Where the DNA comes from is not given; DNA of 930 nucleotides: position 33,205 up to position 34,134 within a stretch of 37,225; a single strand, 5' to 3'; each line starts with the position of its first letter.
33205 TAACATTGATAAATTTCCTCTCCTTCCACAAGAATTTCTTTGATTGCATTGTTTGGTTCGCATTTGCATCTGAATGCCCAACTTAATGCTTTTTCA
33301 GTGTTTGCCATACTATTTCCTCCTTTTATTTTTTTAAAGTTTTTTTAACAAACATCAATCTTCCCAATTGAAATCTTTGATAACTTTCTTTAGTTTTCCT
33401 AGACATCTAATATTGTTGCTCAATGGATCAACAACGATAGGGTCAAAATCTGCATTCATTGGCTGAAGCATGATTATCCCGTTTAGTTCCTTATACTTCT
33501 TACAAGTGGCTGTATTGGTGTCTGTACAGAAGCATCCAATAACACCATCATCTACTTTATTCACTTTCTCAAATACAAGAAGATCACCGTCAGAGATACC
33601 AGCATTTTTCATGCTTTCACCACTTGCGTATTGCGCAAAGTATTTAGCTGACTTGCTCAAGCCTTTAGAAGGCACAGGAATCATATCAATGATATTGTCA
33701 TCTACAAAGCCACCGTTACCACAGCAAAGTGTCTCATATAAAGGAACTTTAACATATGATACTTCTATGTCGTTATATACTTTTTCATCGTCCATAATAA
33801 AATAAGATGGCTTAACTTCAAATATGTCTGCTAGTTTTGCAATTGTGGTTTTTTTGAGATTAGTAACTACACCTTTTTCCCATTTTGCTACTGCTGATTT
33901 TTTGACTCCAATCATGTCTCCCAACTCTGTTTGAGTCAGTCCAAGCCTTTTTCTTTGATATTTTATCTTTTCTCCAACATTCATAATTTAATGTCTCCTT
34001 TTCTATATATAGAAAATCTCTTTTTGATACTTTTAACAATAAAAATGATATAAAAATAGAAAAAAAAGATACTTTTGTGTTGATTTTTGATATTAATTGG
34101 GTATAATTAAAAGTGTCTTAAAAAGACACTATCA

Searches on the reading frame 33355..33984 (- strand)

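Call 8: search_protein_families(library=pfam, proteins=[window:33355-33984:-], max_evalue=1)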
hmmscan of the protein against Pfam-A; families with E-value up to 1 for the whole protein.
window:33355-33984:- (209 aa): 7 families
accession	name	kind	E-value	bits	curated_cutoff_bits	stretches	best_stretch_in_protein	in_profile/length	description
PF00717.28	Peptidase_S24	-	1.3e-20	73.7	23.3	1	81-198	1-115/116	Peptidase S24-like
PF01381.28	HTH_3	-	1.1e-14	54.7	23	1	7-62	1-55/55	Helix-turn-helix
PF13560.12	HTH_31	-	1.5e-06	28.8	27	1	5-59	4-58/64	Helix-turn-helix domain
PF12844.13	HTH_19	-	9.7e-06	25.9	30.2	1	4-64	1-60/64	Helix-turn-helix domain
PF13443.12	HTH_26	-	0.0001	22.9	22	1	8-60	3-55/63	Cro/C1-type HTH DNA-binding domain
PF15731.11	MqsA_antitoxin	-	0.0018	18.8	30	1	4-57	71-122/131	Antitoxin component of bacterial toxin-antitoxin system, MqsA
PF13744.12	HTH_37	-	0.14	12.4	27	1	7-51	23-64/80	Helix-turn-helix domain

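Call 9: search_protein_families(library=phrogs, proteins=[window:33355-33984:-], max_evalue=1)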
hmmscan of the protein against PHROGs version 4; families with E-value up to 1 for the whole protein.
window:33355-33984:- (209 aa): 47 families (the best 25 are shown)
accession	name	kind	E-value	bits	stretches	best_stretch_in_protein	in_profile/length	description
phrog_4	-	transcription regulation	5e-40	138.7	1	1-206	135-340/400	transcriptional repressor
phrog_8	-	transcription regulation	2.5e-18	67.7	1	1-141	75-221/346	transcriptional regulator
phrog_811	-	DNA, RNA and nucleotide metabolism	3e-13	50.5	1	80-205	12-135/140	UmuD-like protein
phrog_2967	-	transcription regulation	6.7e-13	49.7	1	3-75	11-85/225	transcriptional regulator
phrog_3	-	transcription regulation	5.8e-12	47.1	1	1-78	87-161/430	transcriptional repressor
phrog_2439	-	transcription regulation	6e-10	39.5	1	4-69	9-73/367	transcriptional regulator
phrog_5823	-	transcription regulation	5.3e-09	36.7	1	1-62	5-66/404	transcriptional regulator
phrog_4779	-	transcription regulation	2e-08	35.6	1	2-65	2-66/98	transcriptional regulator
phrog_7950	-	transcription regulation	4.2e-08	34.2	1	5-38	10-43/68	transcriptional repressor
phrog_4836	-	transcription regulation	2.5e-07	31.4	1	2-64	75-136/194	CII-like regulator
phrog_7241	-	transcription regulation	3.3e-07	31.4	1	6-60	65-118/122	transcriptional regulator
phrog_1373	-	transcription regulation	4e-06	27.9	1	3-59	64-119/166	transcriptional regulator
phrog_2328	-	transcription regulation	1.3e-05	26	1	3-60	16-72/128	transcriptional repressor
phrog_2104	-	unknown function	2.3e-05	25.5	1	5-40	42-77/103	-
phrog_14076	-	transcription regulation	4.3e-05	25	1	5-39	16-53/86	transcriptional regulator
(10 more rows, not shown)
